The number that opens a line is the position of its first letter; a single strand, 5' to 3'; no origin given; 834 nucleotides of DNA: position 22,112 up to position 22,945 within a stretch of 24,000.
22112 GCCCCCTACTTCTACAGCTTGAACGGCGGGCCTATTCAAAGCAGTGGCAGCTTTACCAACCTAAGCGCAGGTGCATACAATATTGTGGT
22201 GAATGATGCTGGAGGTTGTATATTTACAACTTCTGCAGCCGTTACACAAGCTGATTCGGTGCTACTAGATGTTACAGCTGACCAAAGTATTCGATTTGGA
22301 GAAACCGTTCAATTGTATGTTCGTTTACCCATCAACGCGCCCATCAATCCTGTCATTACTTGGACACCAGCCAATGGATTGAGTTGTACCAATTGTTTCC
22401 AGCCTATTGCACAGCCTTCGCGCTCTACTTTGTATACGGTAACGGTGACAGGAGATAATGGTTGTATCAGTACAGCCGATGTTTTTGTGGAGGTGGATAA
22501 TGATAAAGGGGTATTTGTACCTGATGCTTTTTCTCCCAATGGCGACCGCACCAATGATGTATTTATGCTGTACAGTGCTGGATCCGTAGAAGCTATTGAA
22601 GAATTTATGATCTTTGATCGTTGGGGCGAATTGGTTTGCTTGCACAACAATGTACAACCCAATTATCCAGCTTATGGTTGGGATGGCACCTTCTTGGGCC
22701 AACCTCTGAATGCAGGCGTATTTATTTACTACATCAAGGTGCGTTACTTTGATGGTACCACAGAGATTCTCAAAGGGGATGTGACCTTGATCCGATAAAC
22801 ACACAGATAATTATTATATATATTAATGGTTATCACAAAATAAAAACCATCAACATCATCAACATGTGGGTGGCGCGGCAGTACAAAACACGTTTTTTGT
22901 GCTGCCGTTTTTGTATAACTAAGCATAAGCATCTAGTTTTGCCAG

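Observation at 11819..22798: A single 10,980-nt ORF encodes a four-tier surface protein: head, 10 modules, 23 SprB repeats, type-B CTD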

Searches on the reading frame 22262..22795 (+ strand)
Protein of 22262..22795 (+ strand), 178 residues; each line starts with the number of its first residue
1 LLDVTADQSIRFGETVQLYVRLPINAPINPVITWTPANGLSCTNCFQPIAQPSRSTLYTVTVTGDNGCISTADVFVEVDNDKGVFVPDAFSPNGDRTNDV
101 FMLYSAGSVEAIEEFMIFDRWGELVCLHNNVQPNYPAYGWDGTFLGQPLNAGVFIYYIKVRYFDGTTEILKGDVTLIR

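Call 12: search_protein_families(library=pfam, proteins=[window:22262-22795:+], max_evalue=1)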
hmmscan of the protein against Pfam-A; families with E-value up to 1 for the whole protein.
window:22262-22795:+ (178 aa): 1 family
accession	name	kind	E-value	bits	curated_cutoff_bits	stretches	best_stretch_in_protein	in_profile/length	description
PF13585.12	CHU_C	-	6.4e-13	49.1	27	1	85-167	2-77/86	CHU_C Type IX secretion signal domain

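Call 54: search_solved_structures(query=window:22262-22795:+, max_evalue=10)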
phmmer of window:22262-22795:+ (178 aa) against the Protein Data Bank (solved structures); distinct sequences matched with E-value up to 10: 1.
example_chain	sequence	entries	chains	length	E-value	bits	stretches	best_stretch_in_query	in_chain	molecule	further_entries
6xaz_A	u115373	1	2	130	1.6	11.8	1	83-118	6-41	PR domain zinc finger protein 5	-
